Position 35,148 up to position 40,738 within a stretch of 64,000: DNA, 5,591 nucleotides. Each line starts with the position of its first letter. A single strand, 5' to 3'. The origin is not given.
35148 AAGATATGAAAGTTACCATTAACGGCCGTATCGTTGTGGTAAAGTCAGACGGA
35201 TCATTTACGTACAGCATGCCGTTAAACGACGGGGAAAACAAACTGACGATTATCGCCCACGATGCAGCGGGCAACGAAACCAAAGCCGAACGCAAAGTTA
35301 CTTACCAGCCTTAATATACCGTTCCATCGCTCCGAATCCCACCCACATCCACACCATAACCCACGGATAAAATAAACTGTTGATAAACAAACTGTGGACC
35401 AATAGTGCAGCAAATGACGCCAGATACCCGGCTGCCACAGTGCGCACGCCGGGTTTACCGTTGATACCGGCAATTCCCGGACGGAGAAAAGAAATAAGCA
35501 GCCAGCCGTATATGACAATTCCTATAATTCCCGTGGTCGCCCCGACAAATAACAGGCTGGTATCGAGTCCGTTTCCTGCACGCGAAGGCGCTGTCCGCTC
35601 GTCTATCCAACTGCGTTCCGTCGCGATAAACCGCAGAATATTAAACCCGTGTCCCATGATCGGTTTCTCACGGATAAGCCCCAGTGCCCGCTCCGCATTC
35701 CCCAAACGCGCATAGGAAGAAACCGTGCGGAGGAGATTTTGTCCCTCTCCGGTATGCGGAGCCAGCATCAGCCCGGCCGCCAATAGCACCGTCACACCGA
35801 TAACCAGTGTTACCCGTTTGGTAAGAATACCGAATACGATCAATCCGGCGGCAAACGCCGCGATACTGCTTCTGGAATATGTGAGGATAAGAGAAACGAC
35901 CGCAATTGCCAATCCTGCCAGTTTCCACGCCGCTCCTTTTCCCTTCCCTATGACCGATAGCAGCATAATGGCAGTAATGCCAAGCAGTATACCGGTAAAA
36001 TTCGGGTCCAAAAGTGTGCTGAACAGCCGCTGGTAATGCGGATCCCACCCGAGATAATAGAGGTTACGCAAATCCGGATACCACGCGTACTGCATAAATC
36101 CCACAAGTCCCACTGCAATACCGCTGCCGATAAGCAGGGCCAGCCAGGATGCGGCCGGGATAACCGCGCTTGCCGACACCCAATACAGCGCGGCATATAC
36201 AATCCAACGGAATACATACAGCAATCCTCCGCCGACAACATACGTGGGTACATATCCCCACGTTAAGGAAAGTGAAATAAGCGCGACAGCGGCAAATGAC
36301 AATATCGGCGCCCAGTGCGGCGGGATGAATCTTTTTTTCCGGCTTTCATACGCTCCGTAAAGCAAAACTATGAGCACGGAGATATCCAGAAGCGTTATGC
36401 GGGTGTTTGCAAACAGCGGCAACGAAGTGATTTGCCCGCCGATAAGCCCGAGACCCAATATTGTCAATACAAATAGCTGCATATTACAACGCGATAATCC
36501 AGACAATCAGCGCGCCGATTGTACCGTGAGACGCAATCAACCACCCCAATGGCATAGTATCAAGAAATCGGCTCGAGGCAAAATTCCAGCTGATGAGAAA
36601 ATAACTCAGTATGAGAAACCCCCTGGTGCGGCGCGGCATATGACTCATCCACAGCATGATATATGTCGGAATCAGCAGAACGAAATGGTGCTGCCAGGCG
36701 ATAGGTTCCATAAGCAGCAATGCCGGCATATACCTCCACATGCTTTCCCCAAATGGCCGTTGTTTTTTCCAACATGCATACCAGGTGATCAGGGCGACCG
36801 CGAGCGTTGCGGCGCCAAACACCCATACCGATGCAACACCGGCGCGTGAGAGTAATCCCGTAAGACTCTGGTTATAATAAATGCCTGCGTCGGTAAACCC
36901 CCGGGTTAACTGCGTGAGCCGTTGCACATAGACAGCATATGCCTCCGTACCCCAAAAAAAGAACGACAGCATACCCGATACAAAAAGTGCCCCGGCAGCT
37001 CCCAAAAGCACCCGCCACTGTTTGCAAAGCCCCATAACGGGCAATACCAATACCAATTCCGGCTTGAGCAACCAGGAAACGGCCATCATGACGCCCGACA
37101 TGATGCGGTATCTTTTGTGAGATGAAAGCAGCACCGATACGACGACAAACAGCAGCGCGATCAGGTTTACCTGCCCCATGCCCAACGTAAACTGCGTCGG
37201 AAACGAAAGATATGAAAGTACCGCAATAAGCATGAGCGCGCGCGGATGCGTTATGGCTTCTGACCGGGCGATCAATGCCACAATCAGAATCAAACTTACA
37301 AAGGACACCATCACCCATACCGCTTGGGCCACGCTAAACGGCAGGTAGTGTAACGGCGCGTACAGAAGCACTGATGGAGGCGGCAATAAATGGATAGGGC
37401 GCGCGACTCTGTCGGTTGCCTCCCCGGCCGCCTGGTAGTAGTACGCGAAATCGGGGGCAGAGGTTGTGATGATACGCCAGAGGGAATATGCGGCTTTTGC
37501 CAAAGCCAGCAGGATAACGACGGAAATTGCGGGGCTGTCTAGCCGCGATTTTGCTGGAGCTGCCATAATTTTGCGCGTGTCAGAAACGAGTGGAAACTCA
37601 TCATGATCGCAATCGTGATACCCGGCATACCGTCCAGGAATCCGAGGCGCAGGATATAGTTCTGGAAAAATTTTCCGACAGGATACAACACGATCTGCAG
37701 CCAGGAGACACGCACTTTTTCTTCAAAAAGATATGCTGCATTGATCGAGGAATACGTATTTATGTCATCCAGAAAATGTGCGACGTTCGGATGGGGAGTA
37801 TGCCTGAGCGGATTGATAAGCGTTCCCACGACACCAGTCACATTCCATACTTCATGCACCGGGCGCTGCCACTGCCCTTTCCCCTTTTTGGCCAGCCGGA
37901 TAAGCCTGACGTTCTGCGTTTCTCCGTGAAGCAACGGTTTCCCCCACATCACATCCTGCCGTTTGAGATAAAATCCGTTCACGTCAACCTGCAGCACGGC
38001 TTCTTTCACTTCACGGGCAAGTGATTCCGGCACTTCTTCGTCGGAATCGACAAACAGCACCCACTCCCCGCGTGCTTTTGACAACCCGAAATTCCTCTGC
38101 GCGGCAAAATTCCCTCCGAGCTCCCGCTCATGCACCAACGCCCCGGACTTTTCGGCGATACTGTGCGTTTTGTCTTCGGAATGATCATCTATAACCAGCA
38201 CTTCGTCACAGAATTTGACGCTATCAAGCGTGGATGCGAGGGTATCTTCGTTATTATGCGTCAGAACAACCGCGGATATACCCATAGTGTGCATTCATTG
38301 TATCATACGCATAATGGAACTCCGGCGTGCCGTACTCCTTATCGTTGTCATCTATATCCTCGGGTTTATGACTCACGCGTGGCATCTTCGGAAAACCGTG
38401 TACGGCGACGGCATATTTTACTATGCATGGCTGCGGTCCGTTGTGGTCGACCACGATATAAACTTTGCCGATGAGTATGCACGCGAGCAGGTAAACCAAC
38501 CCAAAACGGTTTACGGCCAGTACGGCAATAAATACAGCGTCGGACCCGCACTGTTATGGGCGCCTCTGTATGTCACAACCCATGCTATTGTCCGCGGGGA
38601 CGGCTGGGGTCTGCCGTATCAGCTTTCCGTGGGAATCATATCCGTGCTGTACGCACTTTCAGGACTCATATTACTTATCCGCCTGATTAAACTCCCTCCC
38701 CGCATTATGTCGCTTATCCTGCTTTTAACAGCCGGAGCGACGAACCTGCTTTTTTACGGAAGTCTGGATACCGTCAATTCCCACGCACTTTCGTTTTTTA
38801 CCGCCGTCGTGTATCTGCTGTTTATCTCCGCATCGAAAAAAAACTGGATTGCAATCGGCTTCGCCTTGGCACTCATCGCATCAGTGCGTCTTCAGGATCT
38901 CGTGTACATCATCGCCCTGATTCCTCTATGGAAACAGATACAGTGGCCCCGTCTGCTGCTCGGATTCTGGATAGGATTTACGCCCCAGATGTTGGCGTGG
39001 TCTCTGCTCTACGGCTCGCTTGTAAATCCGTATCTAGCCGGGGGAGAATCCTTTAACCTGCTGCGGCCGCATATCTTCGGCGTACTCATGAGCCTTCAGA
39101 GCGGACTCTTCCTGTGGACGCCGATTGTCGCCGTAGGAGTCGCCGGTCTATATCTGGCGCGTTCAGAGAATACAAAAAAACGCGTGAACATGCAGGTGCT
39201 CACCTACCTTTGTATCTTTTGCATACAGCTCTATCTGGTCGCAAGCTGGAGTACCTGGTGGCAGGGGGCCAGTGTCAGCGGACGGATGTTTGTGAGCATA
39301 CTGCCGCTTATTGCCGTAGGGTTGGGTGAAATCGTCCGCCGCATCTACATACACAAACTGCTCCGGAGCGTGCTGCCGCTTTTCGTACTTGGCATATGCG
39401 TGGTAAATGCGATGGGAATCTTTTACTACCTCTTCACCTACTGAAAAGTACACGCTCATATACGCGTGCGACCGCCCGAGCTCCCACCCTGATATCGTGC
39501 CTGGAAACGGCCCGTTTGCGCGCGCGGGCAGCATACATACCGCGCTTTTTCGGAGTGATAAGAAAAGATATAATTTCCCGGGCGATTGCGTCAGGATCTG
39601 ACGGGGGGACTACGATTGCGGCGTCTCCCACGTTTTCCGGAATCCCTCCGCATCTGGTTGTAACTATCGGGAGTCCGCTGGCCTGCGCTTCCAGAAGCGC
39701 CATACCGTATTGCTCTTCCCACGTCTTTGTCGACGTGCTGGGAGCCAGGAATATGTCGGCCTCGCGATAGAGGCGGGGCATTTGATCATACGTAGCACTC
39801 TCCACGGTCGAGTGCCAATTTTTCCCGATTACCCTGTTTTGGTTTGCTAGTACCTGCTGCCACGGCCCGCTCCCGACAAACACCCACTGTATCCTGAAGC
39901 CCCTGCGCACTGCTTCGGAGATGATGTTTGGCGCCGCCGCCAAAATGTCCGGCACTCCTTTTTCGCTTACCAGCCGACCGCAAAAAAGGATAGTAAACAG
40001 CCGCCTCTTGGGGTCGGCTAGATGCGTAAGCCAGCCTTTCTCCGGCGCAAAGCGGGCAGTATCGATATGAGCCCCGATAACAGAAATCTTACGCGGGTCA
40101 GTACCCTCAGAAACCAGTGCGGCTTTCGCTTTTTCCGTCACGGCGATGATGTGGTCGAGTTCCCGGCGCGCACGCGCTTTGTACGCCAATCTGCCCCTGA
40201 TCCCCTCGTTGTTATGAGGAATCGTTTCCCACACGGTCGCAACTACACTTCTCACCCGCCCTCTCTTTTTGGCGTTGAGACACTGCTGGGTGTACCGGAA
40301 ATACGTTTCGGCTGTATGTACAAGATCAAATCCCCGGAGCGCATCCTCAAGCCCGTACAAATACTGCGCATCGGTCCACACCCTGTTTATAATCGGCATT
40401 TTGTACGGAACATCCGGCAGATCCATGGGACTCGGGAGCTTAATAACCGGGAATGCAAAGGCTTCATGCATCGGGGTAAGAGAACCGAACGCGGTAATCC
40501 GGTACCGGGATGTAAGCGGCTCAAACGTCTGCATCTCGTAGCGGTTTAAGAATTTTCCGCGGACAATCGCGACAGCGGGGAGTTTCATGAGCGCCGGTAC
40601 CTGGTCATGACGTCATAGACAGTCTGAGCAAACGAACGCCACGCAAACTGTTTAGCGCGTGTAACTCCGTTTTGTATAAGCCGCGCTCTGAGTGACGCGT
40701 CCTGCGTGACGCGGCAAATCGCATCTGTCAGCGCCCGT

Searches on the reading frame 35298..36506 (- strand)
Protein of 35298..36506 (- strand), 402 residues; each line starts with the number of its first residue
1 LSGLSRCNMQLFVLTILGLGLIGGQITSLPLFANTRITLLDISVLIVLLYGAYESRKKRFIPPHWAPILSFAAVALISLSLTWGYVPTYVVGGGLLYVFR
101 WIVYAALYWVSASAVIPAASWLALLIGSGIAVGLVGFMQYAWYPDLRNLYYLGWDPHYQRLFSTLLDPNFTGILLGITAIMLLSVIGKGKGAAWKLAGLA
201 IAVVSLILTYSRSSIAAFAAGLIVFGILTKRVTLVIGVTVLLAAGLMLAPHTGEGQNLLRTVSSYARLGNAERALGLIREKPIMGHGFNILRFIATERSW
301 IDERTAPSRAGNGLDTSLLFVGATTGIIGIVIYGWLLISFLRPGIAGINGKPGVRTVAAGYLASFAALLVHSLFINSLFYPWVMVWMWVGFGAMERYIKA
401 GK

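Call 19: search_protein_families(library=pfam, proteins=[window:35298-36506:-], max_evalue=0.0001)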
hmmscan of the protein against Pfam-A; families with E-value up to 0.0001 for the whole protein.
window:35298-36506:- (402 aa): 1 family
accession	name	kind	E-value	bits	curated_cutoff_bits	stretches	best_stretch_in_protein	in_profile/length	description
PF04932.20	Wzy_C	-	1.9e-12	47.6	31.7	1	198-333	2-148/149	O-Antigen ligase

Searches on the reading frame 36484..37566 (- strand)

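Call 19: search_protein_families(library=pfam, proteins=[window:36484-37566:-], max_evalue=0.0001)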
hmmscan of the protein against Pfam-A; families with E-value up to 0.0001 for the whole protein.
window:36484-37566:- (360 aa): 1 family
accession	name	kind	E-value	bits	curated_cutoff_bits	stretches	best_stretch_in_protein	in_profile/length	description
PF09594.16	GT87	-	4.4e-24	86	25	1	62-274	4-221/237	Glycosyltransferase family 87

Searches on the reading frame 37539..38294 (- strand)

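Call 19: search_protein_families(library=pfam, proteins=[window:37539-38294:-], max_evalue=0.0001)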
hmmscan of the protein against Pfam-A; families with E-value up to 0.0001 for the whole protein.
window:37539-38294:- (251 aa): 1 family
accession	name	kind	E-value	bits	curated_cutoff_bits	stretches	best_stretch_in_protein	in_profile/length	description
PF00535.33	Glycos_transf_2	-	2.7e-18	66.9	23.3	1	7-126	1-129/168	Glycosyl transferase family 2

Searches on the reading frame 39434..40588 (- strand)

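Call 19: search_protein_families(library=pfam, proteins=[window:39434-40588:-], max_evalue=0.0001)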
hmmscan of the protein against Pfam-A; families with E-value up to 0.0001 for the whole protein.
window:39434-40588:- (384 aa): 6 families
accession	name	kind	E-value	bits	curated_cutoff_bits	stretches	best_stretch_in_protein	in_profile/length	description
PF13692.12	Glyco_trans_1_4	-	1.3e-27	97.2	27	1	199-343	3-140/142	Glycosyl transferases group 1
PF00534.26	Glycos_transf_1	-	4.2e-27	95.2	26.4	1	198-359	16-172/172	Glycosyl transferases group 1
PF13524.12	Glyco_trans_1_2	-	8.4e-11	42.4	25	1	250-367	16-136/144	Glycosyl transferase-like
PF13439.12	Glyco_transf_4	-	1.1e-10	42.3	28.5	1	65-179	49-170/170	Glycosyltransferase Family 4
PF13579.12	Glyco_trans_4_4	-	4.2e-06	27.6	29.7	1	69-172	52-156/158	Glycosyl transferase 4-like domain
PF20706.3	GT4-conflict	-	4.8e-05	22.9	26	1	191-322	191-322/385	Family 4 Glycosyltransferase in conflict systems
